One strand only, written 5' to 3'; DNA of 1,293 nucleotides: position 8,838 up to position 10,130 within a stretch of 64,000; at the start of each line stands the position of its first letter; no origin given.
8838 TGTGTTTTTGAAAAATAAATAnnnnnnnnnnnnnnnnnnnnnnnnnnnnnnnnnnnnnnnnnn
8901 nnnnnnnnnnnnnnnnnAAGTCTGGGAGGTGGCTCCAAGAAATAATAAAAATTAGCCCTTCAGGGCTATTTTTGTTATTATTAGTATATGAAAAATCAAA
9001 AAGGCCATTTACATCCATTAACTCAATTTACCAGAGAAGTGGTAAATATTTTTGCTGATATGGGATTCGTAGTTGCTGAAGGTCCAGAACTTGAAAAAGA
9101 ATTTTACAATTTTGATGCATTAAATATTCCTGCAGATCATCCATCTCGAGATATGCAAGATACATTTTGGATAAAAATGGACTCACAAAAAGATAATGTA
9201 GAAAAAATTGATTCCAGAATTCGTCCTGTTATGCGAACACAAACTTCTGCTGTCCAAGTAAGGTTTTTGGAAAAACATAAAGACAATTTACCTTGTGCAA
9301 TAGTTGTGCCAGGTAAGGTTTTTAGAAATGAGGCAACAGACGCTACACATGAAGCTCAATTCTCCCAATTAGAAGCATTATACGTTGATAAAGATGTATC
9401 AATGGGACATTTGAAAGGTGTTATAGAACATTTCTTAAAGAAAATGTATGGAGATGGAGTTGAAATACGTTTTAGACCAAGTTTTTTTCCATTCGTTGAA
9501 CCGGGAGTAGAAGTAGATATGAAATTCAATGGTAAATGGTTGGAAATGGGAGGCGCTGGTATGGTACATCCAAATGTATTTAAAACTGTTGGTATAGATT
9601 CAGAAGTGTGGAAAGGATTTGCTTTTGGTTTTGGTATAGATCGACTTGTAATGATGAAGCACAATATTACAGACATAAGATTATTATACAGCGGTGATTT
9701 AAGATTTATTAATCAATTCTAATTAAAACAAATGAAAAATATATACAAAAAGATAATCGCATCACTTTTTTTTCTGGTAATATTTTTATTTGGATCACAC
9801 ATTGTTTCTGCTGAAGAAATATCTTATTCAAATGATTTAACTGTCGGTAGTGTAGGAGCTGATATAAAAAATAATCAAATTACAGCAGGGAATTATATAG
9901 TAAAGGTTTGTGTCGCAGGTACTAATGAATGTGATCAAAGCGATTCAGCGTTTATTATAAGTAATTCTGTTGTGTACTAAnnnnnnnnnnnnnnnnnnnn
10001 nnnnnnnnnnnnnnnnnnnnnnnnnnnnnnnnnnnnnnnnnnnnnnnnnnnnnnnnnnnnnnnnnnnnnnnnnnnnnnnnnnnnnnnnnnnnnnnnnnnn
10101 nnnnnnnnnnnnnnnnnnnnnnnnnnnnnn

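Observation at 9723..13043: A four-gene accessory cassette inserted between pheS and pheT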

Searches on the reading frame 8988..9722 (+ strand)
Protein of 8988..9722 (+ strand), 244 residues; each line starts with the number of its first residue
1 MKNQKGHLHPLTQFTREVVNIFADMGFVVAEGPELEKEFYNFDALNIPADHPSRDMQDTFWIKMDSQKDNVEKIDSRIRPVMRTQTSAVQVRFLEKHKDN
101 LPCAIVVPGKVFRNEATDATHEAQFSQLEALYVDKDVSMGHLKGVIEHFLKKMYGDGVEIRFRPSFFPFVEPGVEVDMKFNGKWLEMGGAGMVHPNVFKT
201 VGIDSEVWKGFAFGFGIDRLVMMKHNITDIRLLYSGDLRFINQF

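Call 3: search_protein_families(library=pfam, proteins=[window:8988-9722:+], max_evalue=0.01)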
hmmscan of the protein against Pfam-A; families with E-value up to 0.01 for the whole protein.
window:8988-9722:+ (244 aa): 3 families
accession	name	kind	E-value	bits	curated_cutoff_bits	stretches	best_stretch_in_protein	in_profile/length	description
PF01409.25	tRNA-synt_2d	-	2.6e-93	312.5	19.8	1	3-244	11-246/246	tRNA synthetases class II core domain (F)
PF17759.6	tRNA_synthFbeta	-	6.7e-07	29.4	22.4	1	109-207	103-207/214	Phenylalanyl tRNA synthetase beta chain CLM domain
PF00152.25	tRNA-synt_2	-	4.1e-06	26.5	25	1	109-165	98-156/308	tRNA synthetases class II (D, K and N)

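Call 17: search_protein_families(library=ncbifam, proteins=[window:8988-9722:+], max_evalue=0.001)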
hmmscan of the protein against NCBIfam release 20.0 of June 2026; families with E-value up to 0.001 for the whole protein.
window:8988-9722:+ (244 aa): 9 families
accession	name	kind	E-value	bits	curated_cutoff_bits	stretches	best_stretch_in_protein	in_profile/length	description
TIGR00468.1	pheS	equivalog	3.7e-93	312.3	237.45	1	4-244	67-322/324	phenylalanine--tRNA ligase subunit alpha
NF003210.0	PRK04172.1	equivalog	5.4e-67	226.7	350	2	79-243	331-490/496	phenylalanine--tRNA ligase subunit alpha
NF051887.1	PheS_related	equivalog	3.9e-43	147.9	300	1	5-244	9-239/349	PheS-related mystery ligase SrmL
TIGR00469.1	pheS_mito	equivalog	2.1e-31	109.1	258.35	2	158-244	257-343/451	phenylalanine--tRNA ligase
NF001756.1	PRK00484.1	subfamily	3e-06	26.2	468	1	109-157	244-294/488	lysine--tRNA ligase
TIGR02367.1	PylS_Cterm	equivalog_domain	1.1e-05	25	178.15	1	10-232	27-227/242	pyrrolysine--tRNA(Pyl) ligase large subunit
TIGR00499.1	lysS_bact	equivalog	1.8e-05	23.6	427.6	0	109-155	247-295/496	lysine--tRNA ligase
TIGR00470.1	sepS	equivalog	2.2e-05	23.1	380.65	1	97-233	202-340/533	O-phosphoserine--tRNA ligase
TIGR00471.1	pheT_arch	equivalog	0.00034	19.2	282.65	1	95-204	433-537/551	phenylalanine--tRNA ligase subunit beta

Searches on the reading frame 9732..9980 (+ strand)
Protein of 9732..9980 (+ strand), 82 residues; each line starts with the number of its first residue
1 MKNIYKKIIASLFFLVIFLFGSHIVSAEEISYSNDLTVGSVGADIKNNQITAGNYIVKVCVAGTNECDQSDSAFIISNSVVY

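Call 3: search_protein_families(library=pfam, proteins=[window:9732-9980:+], max_evalue=0.01)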
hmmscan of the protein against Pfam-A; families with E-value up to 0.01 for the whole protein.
window:9732-9980:+ (82 aa): 0 families

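Call 16: search_protein_families(library=padloc, proteins=[window:9732-9980:+], max_evalue=0.01)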
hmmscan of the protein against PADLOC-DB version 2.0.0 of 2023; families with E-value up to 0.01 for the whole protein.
window:9732-9980:+ (82 aa): 0 families

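Call 17: search_protein_families(library=ncbifam, proteins=[window:9732-9980:+], max_evalue=0.001)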
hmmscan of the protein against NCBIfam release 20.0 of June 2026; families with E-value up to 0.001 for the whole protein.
window:9732-9980:+ (82 aa): 0 families
